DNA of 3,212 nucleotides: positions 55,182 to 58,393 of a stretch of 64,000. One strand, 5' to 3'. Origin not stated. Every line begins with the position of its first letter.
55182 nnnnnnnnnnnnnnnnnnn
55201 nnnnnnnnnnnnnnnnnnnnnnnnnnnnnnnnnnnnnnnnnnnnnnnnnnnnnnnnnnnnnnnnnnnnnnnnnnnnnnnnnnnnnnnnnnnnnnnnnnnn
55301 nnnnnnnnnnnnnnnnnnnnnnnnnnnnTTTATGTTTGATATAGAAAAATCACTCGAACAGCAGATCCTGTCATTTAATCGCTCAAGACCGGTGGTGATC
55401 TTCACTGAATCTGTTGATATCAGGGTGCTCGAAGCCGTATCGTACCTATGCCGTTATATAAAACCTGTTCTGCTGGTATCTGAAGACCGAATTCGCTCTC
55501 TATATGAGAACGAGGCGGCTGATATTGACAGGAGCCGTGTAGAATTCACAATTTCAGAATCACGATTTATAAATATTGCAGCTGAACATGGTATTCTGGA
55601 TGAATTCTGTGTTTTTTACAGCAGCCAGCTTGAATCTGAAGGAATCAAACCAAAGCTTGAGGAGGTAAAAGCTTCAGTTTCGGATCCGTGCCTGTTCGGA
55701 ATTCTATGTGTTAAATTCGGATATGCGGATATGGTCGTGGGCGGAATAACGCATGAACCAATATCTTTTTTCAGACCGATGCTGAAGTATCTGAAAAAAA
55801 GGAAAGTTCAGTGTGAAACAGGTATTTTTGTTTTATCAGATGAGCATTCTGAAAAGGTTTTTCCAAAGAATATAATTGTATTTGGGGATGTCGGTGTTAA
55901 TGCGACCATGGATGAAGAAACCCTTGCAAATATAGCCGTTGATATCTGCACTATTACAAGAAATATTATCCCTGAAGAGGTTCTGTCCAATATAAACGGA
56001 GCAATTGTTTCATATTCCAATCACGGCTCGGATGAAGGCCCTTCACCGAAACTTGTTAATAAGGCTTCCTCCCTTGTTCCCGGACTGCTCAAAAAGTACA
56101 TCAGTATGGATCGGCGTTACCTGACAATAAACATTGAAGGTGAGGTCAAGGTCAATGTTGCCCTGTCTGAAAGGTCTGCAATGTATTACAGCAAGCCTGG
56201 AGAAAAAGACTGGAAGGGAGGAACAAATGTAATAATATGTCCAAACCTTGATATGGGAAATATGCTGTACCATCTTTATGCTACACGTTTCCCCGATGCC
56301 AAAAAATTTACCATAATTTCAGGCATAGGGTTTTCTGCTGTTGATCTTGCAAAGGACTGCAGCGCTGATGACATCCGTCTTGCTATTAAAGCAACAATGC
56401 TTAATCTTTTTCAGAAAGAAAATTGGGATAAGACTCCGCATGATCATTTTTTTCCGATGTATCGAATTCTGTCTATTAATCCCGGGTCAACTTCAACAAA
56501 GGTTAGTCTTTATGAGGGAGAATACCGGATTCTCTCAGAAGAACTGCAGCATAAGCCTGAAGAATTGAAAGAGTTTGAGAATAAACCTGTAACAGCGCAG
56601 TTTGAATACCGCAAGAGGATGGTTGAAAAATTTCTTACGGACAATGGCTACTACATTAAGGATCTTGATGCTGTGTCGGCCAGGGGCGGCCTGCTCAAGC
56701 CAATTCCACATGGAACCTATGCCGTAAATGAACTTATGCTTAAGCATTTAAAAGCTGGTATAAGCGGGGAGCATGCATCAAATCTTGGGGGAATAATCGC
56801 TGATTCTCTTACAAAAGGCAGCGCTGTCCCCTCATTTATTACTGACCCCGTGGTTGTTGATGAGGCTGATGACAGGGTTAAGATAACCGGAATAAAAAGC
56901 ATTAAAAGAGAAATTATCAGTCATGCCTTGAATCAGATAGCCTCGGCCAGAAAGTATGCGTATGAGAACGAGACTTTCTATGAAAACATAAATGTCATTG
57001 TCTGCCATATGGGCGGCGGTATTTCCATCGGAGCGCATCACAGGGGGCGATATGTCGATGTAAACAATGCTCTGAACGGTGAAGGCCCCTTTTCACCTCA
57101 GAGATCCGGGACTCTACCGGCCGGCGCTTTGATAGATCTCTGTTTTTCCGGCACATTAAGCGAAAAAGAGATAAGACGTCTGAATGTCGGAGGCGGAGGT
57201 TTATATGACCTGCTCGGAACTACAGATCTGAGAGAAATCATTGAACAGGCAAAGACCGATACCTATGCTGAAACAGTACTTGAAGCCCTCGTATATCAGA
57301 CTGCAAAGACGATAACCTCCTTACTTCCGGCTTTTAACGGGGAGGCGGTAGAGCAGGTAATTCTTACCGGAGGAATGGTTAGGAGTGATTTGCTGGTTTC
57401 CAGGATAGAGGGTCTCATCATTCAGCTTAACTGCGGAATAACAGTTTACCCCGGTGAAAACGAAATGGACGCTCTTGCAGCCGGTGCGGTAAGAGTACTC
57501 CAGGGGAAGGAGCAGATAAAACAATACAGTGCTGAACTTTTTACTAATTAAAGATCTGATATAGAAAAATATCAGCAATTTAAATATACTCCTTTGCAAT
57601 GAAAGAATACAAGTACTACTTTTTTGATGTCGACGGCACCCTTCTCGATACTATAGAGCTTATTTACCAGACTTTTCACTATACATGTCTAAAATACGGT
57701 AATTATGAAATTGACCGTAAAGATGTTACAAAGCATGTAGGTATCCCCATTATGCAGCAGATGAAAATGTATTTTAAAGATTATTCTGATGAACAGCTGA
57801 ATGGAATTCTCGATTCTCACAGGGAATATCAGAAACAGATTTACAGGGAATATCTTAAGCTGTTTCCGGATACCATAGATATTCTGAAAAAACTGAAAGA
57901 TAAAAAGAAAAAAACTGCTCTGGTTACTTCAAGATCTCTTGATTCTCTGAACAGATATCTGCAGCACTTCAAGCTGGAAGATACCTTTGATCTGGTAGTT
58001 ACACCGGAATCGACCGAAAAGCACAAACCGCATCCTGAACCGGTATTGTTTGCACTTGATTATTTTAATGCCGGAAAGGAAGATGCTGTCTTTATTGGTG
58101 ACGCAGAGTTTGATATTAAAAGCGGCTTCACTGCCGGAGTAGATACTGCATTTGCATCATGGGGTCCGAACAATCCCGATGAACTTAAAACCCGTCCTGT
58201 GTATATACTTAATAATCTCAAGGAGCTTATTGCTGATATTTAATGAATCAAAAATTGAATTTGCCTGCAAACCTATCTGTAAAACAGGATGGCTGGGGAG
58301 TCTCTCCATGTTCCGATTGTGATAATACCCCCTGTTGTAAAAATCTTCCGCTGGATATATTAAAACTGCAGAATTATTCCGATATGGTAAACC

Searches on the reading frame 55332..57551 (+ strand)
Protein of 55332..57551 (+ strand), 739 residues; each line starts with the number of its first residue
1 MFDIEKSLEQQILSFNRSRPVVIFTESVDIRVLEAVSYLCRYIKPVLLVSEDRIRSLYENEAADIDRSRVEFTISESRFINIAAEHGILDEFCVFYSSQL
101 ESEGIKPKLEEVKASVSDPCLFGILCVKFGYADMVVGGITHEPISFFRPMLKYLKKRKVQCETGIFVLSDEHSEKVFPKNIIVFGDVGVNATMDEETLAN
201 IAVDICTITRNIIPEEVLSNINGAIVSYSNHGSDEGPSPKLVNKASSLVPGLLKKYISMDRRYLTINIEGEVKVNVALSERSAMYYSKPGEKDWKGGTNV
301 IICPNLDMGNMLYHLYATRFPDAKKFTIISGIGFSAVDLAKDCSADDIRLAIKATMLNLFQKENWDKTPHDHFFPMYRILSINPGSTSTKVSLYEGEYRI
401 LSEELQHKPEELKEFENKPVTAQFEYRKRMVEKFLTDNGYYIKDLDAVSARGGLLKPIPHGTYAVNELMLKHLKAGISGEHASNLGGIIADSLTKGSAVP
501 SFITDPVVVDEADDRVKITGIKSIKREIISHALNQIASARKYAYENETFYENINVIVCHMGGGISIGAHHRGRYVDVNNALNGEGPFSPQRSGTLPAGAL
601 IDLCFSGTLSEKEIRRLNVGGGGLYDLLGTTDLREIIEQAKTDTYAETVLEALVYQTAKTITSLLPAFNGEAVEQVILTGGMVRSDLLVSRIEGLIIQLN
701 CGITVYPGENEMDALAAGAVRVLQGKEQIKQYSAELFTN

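Call 28: search_protein_families(library=pfam, max_evalue=0.00001, proteins=[window:55332-57551:+])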
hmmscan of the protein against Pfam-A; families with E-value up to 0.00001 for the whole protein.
window:55332-57551:+ (739 aa): 2 families
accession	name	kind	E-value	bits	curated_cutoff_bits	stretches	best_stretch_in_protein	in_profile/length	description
PF01515.24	PTA_PTB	-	1.1e-30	107.5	24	1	17-349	12-312/319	Phosphate acetyl/butaryl transferase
PF00871.23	Acetate_kinase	-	1.3e-11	44.2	22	1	550-682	197-332/392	Acetokinase family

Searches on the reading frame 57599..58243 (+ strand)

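Call 28: search_protein_families(library=pfam, max_evalue=0.00001, proteins=[window:57599-58243:+])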
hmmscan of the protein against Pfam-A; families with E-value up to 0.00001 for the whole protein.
window:57599-58243:+ (214 aa): 3 families
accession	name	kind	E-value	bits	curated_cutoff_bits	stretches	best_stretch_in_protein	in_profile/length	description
PF13419.12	HAD_2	-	3.1e-43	148.4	23.8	1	8-185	2-177/178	Haloacid dehalogenase-like hydrolase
PF00702.32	Hydrolase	-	2.7e-26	93.6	26.4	1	5-180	2-191/191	haloacid dehalogenase-like hydrolase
PF13242.12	Hydrolase_like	-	4e-09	36.7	22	1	142-210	3-75/75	HAD-hyrolase-like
